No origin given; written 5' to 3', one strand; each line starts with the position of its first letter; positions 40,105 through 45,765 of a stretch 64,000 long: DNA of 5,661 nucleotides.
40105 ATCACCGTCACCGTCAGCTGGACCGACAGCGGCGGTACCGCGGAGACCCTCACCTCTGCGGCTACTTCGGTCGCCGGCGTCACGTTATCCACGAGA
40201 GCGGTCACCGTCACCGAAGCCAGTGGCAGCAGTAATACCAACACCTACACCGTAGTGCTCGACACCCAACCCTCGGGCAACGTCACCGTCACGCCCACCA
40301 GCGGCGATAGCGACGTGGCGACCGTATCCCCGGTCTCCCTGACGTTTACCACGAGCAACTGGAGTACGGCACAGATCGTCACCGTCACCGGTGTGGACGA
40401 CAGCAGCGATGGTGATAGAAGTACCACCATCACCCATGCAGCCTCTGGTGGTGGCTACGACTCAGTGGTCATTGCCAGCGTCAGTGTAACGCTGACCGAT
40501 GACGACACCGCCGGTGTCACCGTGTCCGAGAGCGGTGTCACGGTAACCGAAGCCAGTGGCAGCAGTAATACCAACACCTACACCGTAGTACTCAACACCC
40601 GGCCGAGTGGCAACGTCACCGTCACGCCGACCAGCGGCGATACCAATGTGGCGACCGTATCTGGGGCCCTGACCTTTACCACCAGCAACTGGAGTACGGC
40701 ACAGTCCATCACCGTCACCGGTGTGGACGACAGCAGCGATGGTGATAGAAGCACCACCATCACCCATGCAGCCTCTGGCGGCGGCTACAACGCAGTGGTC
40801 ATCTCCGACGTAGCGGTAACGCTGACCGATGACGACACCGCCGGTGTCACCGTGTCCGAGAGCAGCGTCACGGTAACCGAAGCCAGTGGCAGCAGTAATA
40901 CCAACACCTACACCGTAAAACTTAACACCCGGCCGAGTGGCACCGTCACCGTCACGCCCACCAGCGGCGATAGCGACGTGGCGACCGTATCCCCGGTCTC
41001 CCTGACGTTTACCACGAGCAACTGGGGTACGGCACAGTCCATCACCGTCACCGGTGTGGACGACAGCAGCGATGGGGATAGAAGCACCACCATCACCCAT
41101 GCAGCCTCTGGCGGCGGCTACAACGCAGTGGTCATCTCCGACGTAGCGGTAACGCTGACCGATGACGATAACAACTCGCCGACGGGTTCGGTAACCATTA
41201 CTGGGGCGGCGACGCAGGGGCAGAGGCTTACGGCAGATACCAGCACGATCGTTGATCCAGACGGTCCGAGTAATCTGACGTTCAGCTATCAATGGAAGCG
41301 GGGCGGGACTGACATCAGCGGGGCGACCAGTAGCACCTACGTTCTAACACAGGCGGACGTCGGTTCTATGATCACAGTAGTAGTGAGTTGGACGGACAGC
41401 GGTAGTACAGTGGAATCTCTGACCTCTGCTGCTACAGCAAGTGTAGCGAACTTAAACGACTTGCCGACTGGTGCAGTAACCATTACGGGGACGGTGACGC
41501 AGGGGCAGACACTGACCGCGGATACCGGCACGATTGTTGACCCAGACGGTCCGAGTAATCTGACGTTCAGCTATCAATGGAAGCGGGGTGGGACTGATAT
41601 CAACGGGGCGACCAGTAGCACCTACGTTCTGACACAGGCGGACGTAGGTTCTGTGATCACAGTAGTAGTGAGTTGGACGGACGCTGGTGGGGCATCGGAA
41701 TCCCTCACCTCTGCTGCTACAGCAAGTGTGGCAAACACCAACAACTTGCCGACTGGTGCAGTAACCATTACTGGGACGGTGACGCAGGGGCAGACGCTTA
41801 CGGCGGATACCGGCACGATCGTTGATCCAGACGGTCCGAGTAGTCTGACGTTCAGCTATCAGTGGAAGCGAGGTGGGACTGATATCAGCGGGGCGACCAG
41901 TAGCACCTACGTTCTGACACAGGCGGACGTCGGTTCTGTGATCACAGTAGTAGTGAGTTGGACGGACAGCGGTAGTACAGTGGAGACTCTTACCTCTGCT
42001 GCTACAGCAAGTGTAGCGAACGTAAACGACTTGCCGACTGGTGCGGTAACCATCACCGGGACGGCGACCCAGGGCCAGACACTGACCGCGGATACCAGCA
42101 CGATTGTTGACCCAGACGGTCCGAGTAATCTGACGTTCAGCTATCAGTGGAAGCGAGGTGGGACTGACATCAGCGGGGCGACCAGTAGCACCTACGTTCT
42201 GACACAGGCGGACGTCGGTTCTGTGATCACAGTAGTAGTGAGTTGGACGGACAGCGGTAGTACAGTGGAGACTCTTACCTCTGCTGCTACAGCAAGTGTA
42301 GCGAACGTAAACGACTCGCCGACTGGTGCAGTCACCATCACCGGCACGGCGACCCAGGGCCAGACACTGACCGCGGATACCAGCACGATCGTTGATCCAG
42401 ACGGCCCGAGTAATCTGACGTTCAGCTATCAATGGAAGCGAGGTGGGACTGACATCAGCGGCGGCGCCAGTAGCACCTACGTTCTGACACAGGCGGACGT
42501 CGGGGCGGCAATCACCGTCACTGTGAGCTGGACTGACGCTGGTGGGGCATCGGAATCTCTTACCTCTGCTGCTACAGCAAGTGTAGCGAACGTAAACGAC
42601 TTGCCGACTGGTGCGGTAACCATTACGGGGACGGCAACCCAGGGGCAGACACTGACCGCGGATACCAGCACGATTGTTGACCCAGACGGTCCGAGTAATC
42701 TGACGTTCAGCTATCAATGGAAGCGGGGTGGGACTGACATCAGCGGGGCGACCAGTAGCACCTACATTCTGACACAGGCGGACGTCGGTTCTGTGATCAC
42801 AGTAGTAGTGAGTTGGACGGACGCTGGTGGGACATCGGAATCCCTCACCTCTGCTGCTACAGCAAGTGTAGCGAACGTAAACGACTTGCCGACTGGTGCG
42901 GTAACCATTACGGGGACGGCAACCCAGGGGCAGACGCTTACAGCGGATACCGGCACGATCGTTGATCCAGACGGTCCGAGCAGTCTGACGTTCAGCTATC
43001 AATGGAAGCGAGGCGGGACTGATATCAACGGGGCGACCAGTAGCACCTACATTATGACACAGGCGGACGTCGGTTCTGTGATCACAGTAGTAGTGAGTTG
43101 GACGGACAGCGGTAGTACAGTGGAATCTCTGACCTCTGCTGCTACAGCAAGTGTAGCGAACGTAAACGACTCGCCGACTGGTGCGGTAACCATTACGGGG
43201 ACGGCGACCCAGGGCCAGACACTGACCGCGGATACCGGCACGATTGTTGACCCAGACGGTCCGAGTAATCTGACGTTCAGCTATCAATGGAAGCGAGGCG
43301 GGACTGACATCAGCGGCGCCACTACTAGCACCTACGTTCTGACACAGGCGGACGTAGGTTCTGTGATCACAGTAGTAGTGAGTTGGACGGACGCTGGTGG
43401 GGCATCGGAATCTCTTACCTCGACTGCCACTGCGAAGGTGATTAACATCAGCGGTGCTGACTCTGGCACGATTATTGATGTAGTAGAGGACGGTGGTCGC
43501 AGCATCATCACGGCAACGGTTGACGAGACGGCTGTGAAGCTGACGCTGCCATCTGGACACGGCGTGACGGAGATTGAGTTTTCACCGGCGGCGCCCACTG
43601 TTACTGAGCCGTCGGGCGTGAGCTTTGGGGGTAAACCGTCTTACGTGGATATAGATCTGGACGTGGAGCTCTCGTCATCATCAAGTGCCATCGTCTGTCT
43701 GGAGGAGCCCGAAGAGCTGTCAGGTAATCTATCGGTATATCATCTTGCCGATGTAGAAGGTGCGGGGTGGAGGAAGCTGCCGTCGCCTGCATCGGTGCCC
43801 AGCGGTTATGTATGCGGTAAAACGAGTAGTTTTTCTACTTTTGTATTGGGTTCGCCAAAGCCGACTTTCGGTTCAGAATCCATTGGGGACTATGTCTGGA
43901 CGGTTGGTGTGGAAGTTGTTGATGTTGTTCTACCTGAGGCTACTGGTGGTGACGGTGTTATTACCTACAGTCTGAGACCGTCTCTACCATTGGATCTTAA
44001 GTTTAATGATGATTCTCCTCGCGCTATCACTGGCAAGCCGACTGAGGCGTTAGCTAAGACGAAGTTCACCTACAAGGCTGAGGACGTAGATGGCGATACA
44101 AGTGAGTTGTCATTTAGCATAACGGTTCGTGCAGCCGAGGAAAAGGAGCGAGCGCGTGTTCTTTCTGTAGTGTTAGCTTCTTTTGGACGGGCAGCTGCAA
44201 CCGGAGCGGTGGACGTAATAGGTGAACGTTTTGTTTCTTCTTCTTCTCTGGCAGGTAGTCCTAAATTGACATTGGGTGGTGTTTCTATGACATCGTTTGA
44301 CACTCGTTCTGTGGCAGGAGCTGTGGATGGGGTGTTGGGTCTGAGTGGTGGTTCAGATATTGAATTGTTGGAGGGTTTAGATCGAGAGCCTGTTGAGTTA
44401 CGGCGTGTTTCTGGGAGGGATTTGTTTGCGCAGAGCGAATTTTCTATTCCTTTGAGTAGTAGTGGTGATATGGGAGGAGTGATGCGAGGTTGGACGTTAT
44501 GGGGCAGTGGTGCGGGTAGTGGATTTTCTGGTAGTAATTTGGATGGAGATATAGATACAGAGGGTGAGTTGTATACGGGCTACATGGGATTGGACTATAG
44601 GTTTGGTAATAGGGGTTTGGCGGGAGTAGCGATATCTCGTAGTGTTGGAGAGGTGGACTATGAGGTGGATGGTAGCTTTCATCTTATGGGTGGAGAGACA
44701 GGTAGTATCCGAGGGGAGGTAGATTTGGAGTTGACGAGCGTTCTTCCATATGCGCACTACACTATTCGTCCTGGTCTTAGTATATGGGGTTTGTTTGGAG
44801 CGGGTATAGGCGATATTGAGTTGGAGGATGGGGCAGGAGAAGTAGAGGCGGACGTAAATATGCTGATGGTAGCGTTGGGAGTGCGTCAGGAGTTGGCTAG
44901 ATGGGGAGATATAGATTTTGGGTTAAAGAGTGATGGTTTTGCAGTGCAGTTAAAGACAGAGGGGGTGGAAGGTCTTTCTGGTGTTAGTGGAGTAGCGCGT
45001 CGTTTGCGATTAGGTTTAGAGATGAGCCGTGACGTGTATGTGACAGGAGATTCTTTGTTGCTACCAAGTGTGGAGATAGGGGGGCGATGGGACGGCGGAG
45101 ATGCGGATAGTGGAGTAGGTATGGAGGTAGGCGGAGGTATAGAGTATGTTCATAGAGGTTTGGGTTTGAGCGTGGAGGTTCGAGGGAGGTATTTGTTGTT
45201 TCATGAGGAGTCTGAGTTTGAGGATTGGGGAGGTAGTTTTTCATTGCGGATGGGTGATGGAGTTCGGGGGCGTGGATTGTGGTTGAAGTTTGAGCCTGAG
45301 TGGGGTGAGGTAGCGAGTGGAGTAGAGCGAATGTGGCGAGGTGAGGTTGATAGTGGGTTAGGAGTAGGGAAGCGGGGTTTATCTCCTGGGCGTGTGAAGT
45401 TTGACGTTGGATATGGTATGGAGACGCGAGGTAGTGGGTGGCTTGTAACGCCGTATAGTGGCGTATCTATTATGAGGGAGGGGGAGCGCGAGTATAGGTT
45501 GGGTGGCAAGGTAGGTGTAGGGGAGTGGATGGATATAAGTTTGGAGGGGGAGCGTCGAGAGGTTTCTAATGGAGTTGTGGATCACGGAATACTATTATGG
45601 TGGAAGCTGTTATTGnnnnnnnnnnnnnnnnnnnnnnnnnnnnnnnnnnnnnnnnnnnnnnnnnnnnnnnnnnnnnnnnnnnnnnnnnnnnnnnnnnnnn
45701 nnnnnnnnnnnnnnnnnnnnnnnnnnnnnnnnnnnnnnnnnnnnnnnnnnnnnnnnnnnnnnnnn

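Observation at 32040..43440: Two repeat arrays encode the same 95-aa unit in different codon sets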

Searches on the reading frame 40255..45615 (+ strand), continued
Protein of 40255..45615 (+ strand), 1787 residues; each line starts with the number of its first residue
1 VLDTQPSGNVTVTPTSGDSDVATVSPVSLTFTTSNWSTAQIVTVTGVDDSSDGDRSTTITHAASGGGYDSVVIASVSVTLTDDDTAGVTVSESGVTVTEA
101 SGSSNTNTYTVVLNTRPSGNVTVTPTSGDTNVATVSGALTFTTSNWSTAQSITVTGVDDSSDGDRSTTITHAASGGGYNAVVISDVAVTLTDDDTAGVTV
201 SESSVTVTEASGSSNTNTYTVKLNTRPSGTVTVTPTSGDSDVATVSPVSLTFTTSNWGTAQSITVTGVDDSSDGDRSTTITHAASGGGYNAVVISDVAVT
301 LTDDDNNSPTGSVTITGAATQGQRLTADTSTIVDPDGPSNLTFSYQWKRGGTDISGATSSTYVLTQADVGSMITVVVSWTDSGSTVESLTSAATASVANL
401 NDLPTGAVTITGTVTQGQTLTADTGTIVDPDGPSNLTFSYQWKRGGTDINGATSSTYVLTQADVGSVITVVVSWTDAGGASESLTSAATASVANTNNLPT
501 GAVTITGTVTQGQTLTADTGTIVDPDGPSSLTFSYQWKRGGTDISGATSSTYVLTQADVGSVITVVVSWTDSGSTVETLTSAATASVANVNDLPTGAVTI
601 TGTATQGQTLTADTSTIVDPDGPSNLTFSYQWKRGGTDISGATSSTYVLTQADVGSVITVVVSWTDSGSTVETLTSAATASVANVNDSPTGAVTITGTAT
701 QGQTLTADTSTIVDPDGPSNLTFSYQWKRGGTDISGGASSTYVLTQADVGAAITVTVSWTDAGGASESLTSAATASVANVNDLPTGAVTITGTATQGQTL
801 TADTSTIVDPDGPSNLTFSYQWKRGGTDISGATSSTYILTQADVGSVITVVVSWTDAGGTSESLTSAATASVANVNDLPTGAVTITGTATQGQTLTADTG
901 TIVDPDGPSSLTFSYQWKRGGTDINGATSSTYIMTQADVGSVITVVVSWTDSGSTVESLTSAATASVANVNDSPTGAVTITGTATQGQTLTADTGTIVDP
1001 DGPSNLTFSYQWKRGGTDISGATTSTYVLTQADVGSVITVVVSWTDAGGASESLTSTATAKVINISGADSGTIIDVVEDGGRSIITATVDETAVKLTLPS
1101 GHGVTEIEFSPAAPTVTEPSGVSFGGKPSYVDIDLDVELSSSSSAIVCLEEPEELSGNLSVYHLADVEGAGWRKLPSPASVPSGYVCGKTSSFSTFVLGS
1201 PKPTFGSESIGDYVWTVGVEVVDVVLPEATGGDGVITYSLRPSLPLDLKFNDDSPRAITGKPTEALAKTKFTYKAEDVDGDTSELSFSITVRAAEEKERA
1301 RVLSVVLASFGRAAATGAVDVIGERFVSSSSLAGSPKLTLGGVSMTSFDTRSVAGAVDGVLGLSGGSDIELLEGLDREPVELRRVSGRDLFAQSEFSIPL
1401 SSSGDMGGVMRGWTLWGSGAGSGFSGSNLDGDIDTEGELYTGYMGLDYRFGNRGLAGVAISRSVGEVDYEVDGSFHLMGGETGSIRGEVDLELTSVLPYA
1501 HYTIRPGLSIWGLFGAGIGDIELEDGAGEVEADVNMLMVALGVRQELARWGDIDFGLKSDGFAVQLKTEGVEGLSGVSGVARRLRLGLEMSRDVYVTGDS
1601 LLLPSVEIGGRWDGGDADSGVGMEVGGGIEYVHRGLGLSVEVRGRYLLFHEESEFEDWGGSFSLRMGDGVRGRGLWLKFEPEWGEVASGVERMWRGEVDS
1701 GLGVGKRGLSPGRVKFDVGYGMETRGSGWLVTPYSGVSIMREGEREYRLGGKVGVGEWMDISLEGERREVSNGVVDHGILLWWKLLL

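Call 36: find_encoding_contigs(protein=P0030, flank=10000, max_places=2)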
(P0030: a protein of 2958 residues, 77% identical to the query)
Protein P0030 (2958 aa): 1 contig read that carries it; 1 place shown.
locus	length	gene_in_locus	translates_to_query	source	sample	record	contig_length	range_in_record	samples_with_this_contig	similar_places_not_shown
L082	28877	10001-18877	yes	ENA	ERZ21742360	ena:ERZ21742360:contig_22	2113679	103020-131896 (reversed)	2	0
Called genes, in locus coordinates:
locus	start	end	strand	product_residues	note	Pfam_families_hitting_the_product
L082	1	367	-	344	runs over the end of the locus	PF04307:YdjM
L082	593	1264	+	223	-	PF01323:DSBA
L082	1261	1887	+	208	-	PF01323:DSBA (faint)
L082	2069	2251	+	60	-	-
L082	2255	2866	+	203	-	PF13578:Methyltransf_24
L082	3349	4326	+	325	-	-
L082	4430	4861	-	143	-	PF02384:N6_Mtase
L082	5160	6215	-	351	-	PF02661:Fic, PF13412:HTH_24 (faint)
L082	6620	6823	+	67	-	-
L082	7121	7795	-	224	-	PF05069:Phage_tail_S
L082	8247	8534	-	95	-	PF01555:N6_N4_Mtase (weak)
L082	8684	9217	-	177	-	-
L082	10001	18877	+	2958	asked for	PF19135:DUF5818 (faint), PF23197:IG_AIR9 (faint), PF00041:fn3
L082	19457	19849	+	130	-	-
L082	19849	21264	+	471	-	PF01609:DDE_Tnp_1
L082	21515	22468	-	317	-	-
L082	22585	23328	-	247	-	PF01209:Ubie_methyltran, PF02353:CMAS, PF05148:Methyltransf_8 (faint), PF13489:Methyltransf_23, PF13847:Methyltransf_31, PF08241:Methyltransf_11, PF08242:Methyltransf_12, PF13649:Methyltransf_25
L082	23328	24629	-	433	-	PF13439:Glyco_transf_4, PF13579:Glyco_trans_4_4, PF20706:GT4-conflict, PF00534:Glycos_transf_1, PF13692:Glyco_trans_1_4, PF13524:Glyco_trans_1_2 (weak)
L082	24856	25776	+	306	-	PF00126:HTH_1, PF03466:LysR_substrate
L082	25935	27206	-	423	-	PF04286:DUF445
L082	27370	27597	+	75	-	PF04023:FeoA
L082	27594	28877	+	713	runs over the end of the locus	PF01926:MMR_HSR1, PF02421:FeoB_N, PF07670:Gate, PF07664:FeoB_C, PF07670:Gate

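Call 37: find_encoding_contigs(protein=P0096, flank=10000, max_places=2)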
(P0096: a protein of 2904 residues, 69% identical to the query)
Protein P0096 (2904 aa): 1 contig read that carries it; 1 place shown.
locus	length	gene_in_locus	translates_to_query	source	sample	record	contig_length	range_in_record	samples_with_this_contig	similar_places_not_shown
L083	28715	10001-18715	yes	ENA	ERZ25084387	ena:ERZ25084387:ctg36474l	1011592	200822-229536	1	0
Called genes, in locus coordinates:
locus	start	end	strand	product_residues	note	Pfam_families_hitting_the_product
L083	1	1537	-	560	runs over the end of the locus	PF01019:G_glu_transpept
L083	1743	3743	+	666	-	PF00580:UvrD-helicase, PF01443:Viral_helicase1 (faint), PF13245:AAA_19, PF13604:AAA_30 (faint), PF13361:UvrD_C, PF13538:UvrD_C_2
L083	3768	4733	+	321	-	PF01564:Spermine_synth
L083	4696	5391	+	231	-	PF13688:Reprolysin_5, PF00413:Peptidase_M10 (weak), PF13582:Reprolysin_3 (faint)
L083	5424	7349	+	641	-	PF00501:AMP-binding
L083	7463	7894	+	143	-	PF02082:Rrf2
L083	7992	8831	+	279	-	PF00106:adh_short, PF13561:adh_short_C2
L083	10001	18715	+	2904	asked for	PF00028:Cadherin (weak), PF00041:fn3, PF25059:FN3_DSCAM-DSCAML_C (weak), PF00041:fn3, PF00028:Cadherin, PF00041:fn3, PF00028:Cadherin, PF00041:fn3, +12 more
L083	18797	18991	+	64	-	-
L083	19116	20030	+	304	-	-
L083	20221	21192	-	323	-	PF00296:Bac_luciferase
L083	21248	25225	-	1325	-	PF24312:Ig-like_POM152 (faint), PF03160:Calx-beta, PF07550:Shr-like_HID (faint), PF25800:FimV_N (faint), PF01483:P_proprotein (faint), PF03160:Calx-beta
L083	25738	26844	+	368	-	PF05598:DUF772 (weak), PF01609:DDE_Tnp_1, PF13751:DDE_Tnp_1_6 (faint)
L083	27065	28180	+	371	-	PF06500:FrsA-like, PF00561:Abhydrolase_1 (weak), PF00326:Peptidase_S9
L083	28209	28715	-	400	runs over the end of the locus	-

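Call 56: search_protein_families(library=ncbifam, proteins=[L082:17201-18874:+], max_evalue=0.1)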
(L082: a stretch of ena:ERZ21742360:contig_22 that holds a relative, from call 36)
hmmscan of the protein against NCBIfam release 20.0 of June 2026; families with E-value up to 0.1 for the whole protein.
L082:17201-18874:+ (558 aa): 0 families

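Call 57: search_protein_families(library=pfam, proteins=[L082:17201-18874:+, L082:10001-11200:+], max_evalue=0.1)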
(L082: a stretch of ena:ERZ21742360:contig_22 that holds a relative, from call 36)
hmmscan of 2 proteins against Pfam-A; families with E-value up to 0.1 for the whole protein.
L082:17201-18874:+ (558 aa): 0 families

L082:10001-11200:+ (400 aa): 2 families
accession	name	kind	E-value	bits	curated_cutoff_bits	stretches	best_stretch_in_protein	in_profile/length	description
PF20736.2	Glyco_hydro127M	-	0.0086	16.6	24.2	0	189-238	38-87/95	Beta-L-arabinofuranosidase, GH127 middle domain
PF17766.7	fn3_6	-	0.057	14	26.4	0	251-340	2-77/99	Fibronectin type-III domain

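Call 71: find_homologous_proteins(query=L082:27594-28877:+, max_evalue=1e-40)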
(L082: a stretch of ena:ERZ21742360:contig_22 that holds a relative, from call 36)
Query L082:27594-28877:+ (428 aa): 7941 proteins with E <= 1e-40 among 8000 candidates; the best 120 are listed.
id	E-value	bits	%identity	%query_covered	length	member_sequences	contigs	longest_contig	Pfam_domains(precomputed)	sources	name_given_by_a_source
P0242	7.4e-276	933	100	100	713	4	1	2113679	PF01926.30,PF07664.18,PF02421.25,PF07670.20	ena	-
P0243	3.6e-197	674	73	99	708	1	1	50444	PF01926.30,PF07664.18,PF09439.17,PF02421.25,PF07670.20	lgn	-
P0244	1.2e-196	672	69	99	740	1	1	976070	PF01926.30,PF07664.18,PF02421.25,PF07670.20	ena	-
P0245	1.0e-193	662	72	99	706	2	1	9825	PF01926.30,PF07664.18,PF02421.25,PF07670.20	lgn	-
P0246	2.8e-193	661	70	99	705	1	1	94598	PF01926.30,PF07664.18,PF02421.25,PF07670.20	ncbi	-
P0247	1.2e-192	659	71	99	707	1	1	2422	PF01926.30,PF07664.18,PF09439.17,PF02421.25,PF07670.20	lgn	-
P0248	6.1e-192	656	70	99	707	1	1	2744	PF01926.30,PF07664.18,PF02421.25,PF07670.20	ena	-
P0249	8.4e-192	656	70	99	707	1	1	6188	PF01926.30,PF07664.18,PF02421.25,PF07670.20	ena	-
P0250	1.5e-191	655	70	99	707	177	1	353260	PF01926.30,PF07664.18,PF02421.25,PF07670.20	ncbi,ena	-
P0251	1.8e-191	655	69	99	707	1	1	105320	PF01926.30,PF07664.18,PF02421.25,PF07670.20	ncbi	-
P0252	2.1e-191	655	69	98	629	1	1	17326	PF01926.30,PF07664.18,PF02421.25,PF07670.20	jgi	jgi:ferrous iron transport protein B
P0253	2.8e-191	654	69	98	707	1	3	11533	PF01926.30,PF07664.18,PF02421.25,PF07670.20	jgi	jgi:ferrous iron transport protein B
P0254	3.5e-191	654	70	99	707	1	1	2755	PF01926.30,PF07664.18,PF02421.25,PF07670.20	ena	-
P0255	3.6e-191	654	70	98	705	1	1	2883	PF01926.30,PF07664.18,PF02421.25,PF07670.20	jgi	jgi:ferrous iron transport protein B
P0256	5.0e-191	653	69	99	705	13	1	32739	PF01926.30,PF07664.18,PF02421.25,PF07670.20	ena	-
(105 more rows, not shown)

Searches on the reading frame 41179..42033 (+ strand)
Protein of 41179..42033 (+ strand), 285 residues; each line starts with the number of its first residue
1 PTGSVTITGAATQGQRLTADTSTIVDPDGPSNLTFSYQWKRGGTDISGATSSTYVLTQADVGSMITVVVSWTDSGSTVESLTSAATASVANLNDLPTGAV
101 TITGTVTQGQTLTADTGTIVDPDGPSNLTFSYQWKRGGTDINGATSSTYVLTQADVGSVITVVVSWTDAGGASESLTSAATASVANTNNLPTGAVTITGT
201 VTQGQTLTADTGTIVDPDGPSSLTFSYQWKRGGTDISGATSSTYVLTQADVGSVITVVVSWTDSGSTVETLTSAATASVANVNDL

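Call 54: search_solved_structures(query=window:41179-42033:+, max_evalue=1)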
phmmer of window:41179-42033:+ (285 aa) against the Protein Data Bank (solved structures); distinct sequences matched with E-value up to 1: 9.
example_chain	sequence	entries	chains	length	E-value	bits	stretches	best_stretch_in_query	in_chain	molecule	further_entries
9c2d_S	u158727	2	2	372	7.1e-15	58.4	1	34-260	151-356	Tail protein | Putative tail protein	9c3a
9ncf_S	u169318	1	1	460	4.2e-13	52.6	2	35-252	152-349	Immunoglobulin-like domain protein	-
7y95_A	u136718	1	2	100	0.049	16.4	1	119-180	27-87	Dscam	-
5w37_A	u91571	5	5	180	0.27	13.9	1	184-265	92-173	Polyisoprenoid-binding protein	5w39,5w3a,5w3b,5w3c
2fgs_A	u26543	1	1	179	0.46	13.2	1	185-264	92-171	Putative periplasmic protein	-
5w17_A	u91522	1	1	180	0.47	13.2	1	185-264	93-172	Putative periplasmic protein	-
5w2x_A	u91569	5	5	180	0.47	13.2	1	185-264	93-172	Polyisoprenoid-binding protein | Putative periplasmic protein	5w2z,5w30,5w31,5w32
5w2d_A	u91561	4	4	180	0.47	13.1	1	185-264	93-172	Polyisoprenoid-binding protein | Putative periplasmic protein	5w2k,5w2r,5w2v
5vf3_Z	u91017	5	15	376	0.7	12.6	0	27-276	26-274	Highly immunogenic outer capsid protein | Hoc, highly immunogenic outer capsid protein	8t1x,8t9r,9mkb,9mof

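Call 56: search_protein_families(library=ncbifam, proteins=[window:41179-42033:+], max_evalue=0.1)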
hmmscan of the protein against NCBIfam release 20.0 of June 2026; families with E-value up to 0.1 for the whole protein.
window:41179-42033:+ (285 aa): 4 families
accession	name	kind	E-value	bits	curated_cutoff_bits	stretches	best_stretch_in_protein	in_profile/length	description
NF040485.1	ZirU_fam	subfamily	1.5e-30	106.9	100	3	176-270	8-103/210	ZirU family protein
NF038112.1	myxo_dep_M36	subfamily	5.2e-09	33.8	1500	1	7-283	1200-1473/1604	myxosortase-dependent M36 family metallopeptidase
NF011697.0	PRK15117.1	equivalog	0.0015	18.4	195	0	21-66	134-175/211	phospholipid-binding protein MlaC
NF033399.2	thiazolyl_GetA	subfamily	0.09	12.8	29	0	70-83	14-27/50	thiomuracin/GE37468 family thiazolyl RiPP peptide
